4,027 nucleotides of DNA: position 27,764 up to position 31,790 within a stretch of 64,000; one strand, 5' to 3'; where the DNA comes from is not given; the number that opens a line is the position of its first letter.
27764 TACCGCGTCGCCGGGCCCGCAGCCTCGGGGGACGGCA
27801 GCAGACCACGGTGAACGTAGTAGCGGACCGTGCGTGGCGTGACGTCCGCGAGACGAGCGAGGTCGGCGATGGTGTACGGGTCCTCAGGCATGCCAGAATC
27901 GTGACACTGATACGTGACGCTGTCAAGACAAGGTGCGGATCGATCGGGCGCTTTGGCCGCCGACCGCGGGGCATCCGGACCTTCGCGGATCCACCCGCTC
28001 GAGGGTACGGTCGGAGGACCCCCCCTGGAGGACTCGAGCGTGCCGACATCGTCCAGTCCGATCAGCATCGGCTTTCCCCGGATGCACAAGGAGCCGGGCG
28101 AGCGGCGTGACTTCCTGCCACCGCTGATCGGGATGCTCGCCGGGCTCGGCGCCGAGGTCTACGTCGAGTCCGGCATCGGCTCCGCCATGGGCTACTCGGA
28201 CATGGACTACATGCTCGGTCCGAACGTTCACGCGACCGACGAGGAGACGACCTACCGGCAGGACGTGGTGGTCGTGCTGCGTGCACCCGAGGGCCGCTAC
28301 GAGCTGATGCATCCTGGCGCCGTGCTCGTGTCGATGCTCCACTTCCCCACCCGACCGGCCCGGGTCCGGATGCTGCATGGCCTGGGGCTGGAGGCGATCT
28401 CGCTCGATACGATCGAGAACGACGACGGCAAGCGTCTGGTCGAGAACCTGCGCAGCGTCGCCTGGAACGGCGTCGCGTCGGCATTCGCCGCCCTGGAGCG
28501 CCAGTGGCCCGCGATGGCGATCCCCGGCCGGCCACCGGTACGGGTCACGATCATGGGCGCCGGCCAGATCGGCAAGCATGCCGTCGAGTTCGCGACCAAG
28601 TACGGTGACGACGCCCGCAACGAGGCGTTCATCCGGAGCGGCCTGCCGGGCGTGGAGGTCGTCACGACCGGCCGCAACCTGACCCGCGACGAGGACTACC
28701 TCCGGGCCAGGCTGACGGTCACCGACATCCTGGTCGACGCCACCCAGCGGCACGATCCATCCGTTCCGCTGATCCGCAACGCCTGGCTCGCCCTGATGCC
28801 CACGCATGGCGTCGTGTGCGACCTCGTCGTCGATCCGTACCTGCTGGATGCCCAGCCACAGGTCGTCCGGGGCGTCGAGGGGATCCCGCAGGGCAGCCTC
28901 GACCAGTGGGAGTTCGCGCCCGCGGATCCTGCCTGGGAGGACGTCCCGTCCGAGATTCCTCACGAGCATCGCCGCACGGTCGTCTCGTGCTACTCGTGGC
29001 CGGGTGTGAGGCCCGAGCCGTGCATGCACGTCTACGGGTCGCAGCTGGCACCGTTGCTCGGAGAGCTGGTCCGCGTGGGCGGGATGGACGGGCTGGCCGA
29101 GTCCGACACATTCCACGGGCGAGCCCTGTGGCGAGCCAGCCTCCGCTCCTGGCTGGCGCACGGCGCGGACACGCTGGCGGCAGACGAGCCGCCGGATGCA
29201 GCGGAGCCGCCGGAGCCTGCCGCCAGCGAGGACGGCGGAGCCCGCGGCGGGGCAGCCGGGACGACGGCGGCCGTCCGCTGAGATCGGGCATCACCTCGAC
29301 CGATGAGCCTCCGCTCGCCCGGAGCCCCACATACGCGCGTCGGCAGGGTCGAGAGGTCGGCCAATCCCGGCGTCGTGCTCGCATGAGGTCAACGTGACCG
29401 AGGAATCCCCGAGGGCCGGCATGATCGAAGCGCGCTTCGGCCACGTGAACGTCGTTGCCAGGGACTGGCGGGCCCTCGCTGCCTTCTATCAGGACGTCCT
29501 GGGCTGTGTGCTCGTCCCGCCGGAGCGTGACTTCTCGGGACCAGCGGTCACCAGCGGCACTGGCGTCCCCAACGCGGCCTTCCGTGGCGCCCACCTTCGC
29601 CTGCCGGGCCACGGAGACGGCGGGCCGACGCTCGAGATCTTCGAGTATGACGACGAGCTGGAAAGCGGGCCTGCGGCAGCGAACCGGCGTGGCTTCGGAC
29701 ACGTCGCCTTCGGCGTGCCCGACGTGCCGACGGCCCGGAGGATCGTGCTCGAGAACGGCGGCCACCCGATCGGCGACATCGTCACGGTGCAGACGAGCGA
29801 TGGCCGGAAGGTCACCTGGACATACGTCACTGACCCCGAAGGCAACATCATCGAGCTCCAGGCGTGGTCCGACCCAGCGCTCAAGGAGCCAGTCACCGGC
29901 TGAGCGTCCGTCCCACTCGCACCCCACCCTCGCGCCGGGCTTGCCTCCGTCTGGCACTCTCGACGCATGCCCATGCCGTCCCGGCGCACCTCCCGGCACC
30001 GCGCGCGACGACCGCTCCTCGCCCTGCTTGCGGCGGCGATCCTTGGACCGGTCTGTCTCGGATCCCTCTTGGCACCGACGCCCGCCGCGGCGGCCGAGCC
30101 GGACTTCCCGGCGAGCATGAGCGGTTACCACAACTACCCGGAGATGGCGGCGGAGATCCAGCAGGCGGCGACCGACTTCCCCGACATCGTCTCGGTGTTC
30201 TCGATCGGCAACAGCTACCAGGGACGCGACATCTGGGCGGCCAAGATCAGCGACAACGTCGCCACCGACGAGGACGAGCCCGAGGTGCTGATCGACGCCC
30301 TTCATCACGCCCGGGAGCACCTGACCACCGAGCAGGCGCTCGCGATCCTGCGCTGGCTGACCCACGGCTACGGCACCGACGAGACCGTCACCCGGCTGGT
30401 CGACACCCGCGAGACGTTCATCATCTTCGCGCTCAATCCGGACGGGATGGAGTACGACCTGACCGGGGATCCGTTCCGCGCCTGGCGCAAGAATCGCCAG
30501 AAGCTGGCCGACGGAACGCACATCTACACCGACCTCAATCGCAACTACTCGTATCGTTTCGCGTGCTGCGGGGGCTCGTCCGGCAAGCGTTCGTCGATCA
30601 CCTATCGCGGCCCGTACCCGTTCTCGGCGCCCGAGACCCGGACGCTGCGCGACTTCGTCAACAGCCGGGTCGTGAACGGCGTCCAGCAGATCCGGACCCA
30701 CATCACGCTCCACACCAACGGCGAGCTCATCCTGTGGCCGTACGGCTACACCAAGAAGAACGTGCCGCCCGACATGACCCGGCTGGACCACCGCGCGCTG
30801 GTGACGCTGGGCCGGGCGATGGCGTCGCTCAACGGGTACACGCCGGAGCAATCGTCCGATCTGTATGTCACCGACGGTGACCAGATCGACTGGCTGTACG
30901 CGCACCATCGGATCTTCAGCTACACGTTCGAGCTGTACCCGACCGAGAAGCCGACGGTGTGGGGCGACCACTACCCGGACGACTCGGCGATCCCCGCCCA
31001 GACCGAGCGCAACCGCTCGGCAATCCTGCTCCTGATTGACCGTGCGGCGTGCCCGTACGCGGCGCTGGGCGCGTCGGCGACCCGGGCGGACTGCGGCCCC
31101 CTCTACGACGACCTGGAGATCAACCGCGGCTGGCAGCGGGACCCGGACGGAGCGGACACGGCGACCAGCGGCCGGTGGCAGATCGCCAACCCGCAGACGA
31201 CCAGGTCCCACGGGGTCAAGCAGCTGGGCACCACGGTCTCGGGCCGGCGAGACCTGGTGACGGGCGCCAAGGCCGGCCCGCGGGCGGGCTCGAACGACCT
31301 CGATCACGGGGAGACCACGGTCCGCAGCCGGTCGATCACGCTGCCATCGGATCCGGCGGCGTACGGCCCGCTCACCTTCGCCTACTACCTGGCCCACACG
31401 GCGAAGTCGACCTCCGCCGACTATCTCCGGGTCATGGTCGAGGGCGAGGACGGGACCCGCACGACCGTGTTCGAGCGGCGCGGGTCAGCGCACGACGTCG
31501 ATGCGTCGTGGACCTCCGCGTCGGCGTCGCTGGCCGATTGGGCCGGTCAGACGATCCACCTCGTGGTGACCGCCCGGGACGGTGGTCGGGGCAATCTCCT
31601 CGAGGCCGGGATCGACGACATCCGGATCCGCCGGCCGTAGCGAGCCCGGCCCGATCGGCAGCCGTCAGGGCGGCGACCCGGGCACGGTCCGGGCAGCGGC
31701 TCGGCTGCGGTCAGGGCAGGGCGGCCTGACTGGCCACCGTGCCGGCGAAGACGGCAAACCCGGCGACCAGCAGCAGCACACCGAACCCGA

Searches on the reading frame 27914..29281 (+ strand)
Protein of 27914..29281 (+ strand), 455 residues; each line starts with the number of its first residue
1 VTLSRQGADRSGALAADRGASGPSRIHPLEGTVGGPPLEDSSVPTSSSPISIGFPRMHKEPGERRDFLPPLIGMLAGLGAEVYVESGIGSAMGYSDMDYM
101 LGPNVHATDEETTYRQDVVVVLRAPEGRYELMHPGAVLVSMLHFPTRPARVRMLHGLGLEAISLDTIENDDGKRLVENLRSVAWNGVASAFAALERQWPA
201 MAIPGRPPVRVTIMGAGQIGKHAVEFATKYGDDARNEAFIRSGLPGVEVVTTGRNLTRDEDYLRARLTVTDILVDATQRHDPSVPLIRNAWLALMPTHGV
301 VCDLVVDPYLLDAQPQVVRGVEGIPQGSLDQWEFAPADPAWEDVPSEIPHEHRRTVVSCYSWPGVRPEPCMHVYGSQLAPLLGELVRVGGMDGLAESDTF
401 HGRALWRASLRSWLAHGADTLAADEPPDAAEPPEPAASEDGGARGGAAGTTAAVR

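Call 71: search_protein_families(library=pfam, proteins=[window:27914-29281:+], max_evalue=0.00001)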
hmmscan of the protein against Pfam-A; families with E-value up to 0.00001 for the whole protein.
window:27914-29281:+ (455 aa): 1 family
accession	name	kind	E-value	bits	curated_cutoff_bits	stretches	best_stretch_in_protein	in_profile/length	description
PF05222.21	AlaDh_PNT_N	-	9.1e-15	55.5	30.4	1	63-175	10-126/136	Alanine dehydrogenase/PNT, N-terminal domain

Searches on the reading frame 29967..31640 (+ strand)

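Call 71: search_protein_families(library=pfam, proteins=[window:29967-31640:+], max_evalue=0.00001)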
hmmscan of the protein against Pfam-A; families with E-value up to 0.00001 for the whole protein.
window:29967-31640:+ (557 aa): 1 family
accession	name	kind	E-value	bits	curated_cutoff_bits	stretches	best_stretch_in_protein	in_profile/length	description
PF00246.29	Peptidase_M14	-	1.9e-62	211.9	21.6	1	61-348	2-282/286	Zinc carboxypeptidase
